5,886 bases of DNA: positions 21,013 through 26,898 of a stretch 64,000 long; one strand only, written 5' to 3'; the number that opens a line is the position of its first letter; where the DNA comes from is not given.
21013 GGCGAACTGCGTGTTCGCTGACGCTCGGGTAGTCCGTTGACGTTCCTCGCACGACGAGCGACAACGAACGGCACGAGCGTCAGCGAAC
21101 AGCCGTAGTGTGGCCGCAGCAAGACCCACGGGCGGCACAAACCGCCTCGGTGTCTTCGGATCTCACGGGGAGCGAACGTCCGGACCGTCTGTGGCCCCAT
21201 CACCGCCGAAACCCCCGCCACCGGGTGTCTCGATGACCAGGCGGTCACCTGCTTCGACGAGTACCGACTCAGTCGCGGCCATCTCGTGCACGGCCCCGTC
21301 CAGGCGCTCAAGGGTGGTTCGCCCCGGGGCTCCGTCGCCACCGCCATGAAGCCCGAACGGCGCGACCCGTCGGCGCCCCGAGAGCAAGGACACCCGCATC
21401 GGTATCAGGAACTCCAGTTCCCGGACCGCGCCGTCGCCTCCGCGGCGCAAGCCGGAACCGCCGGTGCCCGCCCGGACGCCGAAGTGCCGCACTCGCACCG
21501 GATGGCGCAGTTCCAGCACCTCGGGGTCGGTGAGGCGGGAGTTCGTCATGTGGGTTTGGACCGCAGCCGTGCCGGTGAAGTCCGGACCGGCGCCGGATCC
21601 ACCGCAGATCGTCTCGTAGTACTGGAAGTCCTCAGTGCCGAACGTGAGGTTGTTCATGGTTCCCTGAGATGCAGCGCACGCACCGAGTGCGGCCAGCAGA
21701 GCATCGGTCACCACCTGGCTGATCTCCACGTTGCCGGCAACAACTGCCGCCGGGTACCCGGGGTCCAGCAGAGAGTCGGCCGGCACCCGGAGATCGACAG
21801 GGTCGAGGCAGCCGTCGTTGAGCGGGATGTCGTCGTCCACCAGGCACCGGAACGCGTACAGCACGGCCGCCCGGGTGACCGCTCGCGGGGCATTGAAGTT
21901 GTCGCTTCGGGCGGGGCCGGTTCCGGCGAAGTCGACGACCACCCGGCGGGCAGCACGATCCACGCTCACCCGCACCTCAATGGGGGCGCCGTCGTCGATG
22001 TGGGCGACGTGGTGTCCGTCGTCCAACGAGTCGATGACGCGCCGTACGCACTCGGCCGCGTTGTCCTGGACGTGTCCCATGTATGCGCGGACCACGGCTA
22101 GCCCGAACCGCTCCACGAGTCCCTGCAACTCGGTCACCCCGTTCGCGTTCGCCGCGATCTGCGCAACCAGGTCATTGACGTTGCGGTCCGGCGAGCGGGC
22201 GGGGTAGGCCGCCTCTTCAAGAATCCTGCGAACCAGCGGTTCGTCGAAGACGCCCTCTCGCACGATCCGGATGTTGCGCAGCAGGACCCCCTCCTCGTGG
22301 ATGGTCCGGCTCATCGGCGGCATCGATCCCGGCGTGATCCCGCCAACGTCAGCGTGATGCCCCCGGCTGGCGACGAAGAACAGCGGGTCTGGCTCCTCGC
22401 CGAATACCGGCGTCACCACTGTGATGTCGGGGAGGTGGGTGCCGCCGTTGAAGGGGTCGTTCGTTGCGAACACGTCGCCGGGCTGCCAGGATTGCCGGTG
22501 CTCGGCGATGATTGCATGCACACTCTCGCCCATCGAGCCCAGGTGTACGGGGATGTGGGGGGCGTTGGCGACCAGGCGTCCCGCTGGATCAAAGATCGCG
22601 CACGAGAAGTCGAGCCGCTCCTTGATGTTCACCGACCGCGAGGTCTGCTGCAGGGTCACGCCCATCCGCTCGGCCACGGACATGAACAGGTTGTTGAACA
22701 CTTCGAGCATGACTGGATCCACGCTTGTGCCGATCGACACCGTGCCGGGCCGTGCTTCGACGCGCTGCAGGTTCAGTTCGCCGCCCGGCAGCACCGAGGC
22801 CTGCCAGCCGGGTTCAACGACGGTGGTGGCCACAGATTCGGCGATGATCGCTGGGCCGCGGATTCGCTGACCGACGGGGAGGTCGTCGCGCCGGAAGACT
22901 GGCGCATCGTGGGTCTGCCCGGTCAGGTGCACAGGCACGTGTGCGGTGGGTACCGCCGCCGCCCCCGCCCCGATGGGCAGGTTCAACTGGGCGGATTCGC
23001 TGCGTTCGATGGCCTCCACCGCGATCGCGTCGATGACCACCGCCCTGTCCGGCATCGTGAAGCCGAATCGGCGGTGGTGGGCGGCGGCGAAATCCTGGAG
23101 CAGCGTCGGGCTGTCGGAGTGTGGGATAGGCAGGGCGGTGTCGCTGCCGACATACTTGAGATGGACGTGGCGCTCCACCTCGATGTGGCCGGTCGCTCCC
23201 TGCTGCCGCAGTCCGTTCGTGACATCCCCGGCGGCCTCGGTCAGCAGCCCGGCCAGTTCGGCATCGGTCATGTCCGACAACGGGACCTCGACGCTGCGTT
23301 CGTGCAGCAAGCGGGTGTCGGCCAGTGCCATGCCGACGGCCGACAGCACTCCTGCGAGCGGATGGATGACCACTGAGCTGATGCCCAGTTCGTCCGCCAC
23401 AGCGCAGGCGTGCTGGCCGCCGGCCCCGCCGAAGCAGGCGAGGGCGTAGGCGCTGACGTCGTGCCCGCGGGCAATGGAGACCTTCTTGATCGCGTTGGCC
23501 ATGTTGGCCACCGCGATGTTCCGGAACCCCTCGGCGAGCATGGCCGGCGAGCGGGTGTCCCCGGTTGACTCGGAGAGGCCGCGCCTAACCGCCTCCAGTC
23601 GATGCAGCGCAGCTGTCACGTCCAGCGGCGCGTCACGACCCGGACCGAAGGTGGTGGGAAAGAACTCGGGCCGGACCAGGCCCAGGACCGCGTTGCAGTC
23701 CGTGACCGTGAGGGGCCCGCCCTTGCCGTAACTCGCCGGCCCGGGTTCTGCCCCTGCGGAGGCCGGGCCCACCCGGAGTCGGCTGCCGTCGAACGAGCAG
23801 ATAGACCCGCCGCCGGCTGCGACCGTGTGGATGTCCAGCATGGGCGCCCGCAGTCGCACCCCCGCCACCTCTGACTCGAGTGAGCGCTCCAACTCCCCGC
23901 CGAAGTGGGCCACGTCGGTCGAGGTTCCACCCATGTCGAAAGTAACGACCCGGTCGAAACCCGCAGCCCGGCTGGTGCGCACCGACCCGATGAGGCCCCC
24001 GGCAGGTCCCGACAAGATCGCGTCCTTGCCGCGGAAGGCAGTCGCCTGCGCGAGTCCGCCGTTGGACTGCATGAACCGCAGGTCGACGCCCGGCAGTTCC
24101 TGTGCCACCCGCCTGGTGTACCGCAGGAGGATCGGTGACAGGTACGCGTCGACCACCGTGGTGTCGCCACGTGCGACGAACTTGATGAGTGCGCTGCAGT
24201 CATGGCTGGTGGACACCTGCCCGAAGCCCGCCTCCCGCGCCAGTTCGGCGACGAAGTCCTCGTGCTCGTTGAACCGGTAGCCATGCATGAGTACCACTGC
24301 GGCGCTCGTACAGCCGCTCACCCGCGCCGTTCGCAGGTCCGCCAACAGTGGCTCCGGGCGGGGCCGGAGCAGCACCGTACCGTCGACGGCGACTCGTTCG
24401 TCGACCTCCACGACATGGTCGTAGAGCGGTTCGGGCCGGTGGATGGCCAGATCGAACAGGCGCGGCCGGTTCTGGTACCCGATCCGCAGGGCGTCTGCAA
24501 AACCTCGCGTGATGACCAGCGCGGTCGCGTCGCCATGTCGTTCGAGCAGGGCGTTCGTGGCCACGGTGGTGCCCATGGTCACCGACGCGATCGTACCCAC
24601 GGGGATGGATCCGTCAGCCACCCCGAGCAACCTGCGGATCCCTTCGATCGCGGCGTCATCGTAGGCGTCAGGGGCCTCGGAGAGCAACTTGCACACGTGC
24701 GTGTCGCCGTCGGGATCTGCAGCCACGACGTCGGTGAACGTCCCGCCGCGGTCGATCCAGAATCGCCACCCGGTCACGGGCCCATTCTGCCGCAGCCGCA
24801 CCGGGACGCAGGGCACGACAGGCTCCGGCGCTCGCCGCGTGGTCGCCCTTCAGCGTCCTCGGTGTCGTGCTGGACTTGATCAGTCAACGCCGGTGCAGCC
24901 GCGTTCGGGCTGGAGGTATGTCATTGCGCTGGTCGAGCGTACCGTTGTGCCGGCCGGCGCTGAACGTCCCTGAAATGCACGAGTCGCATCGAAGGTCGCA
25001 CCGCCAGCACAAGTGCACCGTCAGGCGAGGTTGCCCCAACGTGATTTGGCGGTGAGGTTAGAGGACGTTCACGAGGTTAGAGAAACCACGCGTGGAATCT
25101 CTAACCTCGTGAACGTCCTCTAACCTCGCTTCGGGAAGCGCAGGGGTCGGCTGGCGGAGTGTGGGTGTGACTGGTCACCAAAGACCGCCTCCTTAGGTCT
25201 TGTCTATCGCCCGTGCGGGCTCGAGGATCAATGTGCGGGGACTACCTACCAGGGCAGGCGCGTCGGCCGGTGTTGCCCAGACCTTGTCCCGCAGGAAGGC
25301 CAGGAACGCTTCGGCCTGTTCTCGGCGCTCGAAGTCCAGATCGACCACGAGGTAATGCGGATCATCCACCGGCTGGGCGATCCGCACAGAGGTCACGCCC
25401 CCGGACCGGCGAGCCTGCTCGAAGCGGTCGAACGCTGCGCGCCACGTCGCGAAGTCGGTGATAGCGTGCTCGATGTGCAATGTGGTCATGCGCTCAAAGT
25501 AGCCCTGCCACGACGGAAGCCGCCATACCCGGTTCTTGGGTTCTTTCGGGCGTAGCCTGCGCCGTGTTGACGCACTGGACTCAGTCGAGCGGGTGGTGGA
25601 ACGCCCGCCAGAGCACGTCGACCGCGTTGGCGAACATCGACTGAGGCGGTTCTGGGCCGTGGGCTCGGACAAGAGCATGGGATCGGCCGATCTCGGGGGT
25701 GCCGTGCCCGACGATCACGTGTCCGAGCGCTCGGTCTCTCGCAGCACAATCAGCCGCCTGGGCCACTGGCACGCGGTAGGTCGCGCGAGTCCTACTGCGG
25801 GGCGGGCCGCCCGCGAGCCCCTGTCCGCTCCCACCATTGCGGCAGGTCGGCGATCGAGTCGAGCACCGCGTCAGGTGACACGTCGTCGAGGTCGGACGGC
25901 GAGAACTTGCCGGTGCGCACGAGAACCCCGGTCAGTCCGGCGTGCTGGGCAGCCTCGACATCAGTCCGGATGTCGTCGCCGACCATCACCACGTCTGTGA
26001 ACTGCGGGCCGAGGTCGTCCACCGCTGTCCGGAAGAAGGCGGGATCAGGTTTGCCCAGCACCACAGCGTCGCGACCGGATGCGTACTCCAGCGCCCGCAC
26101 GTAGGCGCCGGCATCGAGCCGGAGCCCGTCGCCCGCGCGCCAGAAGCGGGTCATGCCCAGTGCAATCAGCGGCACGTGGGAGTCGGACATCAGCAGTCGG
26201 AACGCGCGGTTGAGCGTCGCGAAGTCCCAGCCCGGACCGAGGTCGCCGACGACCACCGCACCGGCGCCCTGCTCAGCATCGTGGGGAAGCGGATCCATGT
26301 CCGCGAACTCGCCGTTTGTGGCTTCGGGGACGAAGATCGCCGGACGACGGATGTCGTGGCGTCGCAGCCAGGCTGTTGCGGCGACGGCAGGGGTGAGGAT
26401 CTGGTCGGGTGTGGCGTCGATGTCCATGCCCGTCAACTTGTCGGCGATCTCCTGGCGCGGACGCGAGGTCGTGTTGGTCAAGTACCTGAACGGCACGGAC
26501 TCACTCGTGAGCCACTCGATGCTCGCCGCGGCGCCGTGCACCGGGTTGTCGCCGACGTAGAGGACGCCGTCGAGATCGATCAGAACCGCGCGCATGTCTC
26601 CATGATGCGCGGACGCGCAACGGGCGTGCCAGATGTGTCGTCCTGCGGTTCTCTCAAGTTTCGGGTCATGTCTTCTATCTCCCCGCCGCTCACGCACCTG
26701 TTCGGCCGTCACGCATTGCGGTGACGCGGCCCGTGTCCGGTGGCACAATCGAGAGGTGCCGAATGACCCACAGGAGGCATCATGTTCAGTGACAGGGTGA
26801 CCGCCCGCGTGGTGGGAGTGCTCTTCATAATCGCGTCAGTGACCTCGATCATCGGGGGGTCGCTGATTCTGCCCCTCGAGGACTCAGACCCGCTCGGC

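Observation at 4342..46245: Dense, modular hairpin-repeat family (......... arms, CACGTG loop) at 10 intergenic loci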

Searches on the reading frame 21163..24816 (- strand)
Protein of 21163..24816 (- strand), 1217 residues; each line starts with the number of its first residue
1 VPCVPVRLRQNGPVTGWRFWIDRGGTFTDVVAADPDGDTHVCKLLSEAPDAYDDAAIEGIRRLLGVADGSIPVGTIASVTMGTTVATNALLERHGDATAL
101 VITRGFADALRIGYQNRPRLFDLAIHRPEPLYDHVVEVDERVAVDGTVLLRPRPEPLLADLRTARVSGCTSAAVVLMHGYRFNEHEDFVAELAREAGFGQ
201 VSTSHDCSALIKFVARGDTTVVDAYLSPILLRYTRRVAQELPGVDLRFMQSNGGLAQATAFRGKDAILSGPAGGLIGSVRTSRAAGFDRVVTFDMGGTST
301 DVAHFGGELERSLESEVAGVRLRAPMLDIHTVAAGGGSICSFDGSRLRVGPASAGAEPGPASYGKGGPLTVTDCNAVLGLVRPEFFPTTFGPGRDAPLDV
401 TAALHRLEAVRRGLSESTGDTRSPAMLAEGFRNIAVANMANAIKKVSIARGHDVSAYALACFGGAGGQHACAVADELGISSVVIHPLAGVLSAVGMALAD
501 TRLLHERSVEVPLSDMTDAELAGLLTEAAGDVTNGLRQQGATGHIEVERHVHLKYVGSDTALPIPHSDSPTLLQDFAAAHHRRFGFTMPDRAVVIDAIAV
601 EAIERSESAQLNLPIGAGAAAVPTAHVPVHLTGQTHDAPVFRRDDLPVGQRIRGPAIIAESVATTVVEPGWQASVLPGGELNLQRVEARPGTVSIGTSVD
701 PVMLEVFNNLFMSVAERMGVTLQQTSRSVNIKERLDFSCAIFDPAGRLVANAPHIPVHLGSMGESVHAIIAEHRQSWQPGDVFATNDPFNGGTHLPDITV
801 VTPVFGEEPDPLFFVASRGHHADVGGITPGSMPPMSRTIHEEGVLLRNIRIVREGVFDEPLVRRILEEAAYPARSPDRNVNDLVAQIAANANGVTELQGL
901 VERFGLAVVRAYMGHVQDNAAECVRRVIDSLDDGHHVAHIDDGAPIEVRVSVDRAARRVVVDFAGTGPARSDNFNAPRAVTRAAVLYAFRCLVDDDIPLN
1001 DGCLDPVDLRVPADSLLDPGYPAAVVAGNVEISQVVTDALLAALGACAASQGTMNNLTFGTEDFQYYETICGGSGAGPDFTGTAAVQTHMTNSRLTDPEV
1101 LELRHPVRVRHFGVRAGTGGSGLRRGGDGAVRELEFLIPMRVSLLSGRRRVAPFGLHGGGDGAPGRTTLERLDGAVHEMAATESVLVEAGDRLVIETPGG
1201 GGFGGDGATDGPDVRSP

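Call 14: search_protein_families(library=pfam, proteins=[window:21163-24816:-])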
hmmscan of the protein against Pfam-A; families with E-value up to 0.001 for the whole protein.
window:21163-24816:- (1217 aa): 4 families
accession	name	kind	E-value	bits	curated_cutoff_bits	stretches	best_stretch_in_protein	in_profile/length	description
PF02538.19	Hydantoinase_B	-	8.1e-197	655.2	26.8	1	700-1204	1-517/519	Hydantoinase B/oxoprolinase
PF01968.24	Hydantoinase_A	-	8e-98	327.7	22.9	1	216-502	1-288/291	Hydantoinase/oxoprolinase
PF05378.19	Hydant_A_N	-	1.2e-52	178.6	25.2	1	18-196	1-175/176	Hydantoinase/oxoprolinase N-terminal region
PF19278.4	Hydant_A_C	-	2.6e-05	24.1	21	1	628-673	135-180/193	Hydantoinase/oxoprolinase C-terminal domain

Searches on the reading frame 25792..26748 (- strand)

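Call 49: search_protein_families(library=pfam, proteins=[window:25792-26748:-], max_evalue=0.01)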
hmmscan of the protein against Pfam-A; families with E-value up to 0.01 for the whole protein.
window:25792-26748:- (318 aa): 4 families
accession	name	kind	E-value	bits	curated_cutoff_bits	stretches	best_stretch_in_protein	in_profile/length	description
PF13242.12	Hydrolase_like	-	5.7e-23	81.1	22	1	230-302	1-75/75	HAD-hyrolase-like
PF13344.12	Hydrolase_6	-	9.4e-20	71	27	1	55-139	1-86/101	Haloacid dehalogenase-like hydrolase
PF00702.32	Hydrolase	-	3.6e-15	57.3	26.4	1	52-271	1-191/191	haloacid dehalogenase-like hydrolase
PF13419.12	HAD_2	-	2.4e-07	31.5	23.8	1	223-275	125-176/178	Haloacid dehalogenase-like hydrolase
